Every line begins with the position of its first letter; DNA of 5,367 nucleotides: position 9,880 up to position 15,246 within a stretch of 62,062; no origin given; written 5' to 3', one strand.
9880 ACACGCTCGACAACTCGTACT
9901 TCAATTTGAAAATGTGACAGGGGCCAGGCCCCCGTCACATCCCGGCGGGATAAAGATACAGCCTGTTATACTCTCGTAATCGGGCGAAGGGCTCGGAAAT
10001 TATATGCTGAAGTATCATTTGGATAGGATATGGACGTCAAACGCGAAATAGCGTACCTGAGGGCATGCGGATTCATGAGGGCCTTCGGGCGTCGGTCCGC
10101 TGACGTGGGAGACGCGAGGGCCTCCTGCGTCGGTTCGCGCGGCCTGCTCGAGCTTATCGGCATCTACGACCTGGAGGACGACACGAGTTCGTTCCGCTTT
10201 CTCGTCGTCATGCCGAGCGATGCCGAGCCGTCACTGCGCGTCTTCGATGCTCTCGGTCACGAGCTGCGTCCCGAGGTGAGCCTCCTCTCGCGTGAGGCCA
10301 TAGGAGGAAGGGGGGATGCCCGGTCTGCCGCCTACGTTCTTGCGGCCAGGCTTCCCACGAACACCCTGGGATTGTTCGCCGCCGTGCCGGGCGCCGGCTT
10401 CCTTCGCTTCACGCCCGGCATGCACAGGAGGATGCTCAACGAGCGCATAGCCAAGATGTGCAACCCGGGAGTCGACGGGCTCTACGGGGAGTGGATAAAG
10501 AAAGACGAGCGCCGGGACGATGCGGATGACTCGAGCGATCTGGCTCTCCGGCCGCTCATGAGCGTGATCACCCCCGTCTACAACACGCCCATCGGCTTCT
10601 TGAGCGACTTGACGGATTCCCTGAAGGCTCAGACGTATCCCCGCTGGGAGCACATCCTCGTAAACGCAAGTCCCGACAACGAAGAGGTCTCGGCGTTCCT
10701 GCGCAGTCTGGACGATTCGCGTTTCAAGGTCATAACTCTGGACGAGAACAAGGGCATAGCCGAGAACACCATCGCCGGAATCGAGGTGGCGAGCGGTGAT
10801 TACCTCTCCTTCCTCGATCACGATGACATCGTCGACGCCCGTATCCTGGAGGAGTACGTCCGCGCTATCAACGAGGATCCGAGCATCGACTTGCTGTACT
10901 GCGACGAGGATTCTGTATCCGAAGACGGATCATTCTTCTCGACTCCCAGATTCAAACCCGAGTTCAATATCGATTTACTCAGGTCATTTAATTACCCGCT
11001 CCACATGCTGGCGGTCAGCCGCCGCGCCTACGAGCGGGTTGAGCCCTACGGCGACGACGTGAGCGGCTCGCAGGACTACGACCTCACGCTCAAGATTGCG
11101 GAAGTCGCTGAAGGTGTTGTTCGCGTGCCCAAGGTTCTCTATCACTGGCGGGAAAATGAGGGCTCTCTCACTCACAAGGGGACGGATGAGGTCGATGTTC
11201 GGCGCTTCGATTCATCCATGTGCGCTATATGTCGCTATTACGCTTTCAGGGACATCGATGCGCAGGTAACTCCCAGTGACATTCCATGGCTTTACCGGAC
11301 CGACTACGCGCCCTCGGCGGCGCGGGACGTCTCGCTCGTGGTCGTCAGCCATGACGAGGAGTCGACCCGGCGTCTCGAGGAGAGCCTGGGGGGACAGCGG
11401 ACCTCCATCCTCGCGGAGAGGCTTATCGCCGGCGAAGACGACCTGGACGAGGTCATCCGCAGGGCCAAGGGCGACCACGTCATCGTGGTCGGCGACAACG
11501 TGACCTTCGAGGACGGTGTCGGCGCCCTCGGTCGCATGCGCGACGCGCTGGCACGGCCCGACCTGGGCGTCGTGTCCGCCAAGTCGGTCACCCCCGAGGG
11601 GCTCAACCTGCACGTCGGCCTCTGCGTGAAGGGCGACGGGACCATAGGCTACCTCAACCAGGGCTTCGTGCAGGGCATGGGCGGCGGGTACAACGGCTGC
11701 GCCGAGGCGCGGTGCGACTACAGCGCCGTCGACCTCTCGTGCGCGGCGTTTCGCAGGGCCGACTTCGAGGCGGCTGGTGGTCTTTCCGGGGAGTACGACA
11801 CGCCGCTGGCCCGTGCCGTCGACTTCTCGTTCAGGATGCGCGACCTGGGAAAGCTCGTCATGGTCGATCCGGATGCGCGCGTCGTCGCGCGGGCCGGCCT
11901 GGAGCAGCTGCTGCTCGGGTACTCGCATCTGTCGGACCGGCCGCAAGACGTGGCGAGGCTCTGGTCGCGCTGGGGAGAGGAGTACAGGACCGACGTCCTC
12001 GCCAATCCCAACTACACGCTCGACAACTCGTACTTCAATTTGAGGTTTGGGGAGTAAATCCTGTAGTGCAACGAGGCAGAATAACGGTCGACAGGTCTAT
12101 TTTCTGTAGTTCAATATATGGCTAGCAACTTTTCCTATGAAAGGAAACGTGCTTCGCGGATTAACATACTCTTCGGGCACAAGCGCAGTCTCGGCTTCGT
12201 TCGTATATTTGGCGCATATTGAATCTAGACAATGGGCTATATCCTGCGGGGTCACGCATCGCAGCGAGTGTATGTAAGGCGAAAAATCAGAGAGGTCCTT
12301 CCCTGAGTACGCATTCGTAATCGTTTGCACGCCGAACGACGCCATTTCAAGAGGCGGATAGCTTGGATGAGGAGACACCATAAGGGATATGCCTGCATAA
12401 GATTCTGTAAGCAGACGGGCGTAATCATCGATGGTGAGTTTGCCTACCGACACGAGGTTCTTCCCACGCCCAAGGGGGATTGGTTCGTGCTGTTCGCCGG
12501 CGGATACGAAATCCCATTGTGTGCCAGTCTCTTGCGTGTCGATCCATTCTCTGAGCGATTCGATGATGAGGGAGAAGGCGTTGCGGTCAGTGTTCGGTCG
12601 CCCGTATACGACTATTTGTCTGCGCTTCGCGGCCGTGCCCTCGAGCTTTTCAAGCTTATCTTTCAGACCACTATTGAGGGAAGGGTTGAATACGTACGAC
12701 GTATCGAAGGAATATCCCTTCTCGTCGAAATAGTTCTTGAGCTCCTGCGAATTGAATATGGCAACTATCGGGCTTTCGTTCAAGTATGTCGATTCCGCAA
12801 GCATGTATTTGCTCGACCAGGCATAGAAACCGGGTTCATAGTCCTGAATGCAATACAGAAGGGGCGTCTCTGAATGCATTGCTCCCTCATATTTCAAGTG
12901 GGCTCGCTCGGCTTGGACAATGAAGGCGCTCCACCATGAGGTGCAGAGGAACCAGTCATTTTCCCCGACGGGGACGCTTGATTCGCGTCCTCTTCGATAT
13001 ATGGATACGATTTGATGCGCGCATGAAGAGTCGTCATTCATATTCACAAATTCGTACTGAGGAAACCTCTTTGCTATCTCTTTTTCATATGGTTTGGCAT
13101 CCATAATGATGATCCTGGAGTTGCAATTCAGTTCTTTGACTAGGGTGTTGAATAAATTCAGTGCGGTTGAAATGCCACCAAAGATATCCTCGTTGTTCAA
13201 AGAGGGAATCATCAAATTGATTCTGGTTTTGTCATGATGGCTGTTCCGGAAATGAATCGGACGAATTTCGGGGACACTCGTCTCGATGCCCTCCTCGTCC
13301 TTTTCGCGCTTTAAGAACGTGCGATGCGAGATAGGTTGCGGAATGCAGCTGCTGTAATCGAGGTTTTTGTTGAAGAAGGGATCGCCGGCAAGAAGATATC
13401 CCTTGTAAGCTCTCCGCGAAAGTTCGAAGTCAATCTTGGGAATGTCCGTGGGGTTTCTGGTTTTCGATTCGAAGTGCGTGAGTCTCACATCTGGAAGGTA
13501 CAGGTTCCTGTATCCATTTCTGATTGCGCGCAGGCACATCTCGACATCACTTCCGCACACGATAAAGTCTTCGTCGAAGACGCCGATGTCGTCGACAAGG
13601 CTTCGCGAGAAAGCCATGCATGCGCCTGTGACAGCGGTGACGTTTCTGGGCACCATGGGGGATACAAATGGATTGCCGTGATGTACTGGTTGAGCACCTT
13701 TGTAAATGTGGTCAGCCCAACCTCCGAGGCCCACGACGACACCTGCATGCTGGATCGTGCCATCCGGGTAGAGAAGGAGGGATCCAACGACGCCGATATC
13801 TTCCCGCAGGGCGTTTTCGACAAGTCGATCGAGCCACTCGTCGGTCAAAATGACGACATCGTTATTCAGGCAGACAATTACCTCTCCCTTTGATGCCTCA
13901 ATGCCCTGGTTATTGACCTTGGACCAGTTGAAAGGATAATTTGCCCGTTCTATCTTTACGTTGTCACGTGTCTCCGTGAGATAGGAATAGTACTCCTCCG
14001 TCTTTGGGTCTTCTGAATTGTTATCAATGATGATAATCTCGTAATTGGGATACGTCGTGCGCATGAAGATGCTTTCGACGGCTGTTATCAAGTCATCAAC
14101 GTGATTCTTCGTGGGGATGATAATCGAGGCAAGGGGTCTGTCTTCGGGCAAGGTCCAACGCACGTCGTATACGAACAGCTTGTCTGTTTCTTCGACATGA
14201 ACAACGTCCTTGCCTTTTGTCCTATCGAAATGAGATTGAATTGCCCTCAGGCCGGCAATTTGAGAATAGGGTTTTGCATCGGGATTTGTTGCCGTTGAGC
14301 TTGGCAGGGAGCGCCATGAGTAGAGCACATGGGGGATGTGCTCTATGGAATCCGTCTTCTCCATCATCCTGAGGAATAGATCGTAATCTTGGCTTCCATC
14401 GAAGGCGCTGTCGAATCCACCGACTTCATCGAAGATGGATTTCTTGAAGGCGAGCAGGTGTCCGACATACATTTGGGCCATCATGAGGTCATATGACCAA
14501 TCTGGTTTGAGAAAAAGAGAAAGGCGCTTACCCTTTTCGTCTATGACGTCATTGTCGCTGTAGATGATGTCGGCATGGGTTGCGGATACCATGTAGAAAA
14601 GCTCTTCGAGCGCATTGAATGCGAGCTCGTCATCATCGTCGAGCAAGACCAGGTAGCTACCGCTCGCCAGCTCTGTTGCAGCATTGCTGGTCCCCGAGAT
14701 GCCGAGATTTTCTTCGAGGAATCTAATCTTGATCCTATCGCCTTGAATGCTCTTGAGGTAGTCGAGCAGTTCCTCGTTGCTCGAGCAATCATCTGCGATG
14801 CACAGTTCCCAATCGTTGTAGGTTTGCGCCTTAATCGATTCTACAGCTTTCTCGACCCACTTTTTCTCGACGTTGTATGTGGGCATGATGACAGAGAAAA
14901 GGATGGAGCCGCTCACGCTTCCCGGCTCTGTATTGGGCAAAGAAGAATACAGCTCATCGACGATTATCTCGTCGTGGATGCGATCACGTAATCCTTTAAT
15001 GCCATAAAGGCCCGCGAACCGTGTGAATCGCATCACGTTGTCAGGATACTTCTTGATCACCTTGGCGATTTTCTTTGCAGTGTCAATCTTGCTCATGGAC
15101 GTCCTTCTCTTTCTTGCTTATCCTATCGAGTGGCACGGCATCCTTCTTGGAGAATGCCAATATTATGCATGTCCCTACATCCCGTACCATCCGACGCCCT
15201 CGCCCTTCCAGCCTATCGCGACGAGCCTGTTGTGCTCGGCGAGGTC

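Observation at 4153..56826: Family of 29-nt palindromes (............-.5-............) at six gene 3' ends: a REP-like element family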

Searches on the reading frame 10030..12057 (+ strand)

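Call 26: search_protein_families(library=pfam, proteins=[window:10030-12057:+])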
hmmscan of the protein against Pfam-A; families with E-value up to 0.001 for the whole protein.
window:10030-12057:+ (675 aa): 2 families
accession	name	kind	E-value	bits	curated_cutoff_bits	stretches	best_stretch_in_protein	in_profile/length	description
PF00535.33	Glycos_transf_2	-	7.2e-21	75.3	23.3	1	178-293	1-119/168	Glycosyl transferase family 2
PF13641.12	Glyco_tranf_2_3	-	1.8e-05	25.3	27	1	178-305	4-134/230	Glycosyltransferase like family 2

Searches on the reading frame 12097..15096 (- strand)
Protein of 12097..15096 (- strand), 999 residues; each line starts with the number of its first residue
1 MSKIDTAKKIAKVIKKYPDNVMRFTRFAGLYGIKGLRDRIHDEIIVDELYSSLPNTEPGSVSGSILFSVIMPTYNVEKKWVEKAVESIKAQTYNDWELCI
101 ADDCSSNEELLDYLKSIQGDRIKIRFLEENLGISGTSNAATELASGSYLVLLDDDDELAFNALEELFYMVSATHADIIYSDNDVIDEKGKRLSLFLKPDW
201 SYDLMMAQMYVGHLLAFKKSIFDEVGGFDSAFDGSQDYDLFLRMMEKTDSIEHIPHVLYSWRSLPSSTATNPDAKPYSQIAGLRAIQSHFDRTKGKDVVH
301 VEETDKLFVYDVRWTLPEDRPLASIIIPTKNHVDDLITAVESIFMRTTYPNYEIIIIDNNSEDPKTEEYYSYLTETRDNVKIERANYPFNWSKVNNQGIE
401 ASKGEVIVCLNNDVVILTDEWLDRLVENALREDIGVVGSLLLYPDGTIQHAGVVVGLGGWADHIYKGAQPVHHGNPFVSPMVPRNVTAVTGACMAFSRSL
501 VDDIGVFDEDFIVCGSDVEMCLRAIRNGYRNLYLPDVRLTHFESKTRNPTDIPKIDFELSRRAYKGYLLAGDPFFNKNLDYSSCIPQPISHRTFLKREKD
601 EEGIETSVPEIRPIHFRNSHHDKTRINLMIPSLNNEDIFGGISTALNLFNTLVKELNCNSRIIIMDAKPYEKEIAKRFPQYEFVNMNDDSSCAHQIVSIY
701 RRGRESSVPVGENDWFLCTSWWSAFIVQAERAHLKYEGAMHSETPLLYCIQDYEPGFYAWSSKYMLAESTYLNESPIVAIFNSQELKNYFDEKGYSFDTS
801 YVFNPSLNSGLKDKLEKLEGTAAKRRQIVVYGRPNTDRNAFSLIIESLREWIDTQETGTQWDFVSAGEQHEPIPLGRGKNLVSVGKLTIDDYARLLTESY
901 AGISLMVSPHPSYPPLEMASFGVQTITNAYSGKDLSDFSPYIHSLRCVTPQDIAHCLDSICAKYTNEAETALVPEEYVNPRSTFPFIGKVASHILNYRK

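Call 26: search_protein_families(library=pfam, proteins=[window:12097-15096:-])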
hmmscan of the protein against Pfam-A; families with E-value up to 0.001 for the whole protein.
window:12097-15096:- (999 aa): 9 families
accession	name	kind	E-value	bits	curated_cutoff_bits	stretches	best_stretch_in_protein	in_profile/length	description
PF21374.3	WsaF_N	-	8.7e-51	172.5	27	1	625-784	1-156/156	WsaF, N-terminal domain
PF00535.33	Glycos_transf_2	-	4.6e-50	170.3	23.3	2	68-195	1-128/168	Glycosyl transferase family 2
PF22772.2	WsaF_C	-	5e-49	166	27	1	826-957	1-132/133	WsaF, C-terminal domain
PF10111.15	Glyco_tranf_2_2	-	2.9e-20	73.3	27.3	2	68-260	1-216/276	Glycosyltransferase like family 2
PF13641.12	Glyco_tranf_2_3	-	4.4e-17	63.3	27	1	324-546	4-216/230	Glycosyltransferase like family 2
PF13632.12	Glyco_trans_2_3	-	1.4e-12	48.2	27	1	449-541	32-122/198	Glycosyl transferase family group 2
PF02709.20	Glyco_transf_7C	-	2.8e-05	24.1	23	0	208-256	17-67/78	N-terminal domain of galactosyltransferase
PF13506.12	Glyco_transf_21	-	5.4e-05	23.2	21.7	0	382-507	8-120/174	Glycosyl transferase family 21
PF13712.12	Glyco_tranf_2_5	-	0.0005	20.3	27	0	393-531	43-177/210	Glycosyltransferase like family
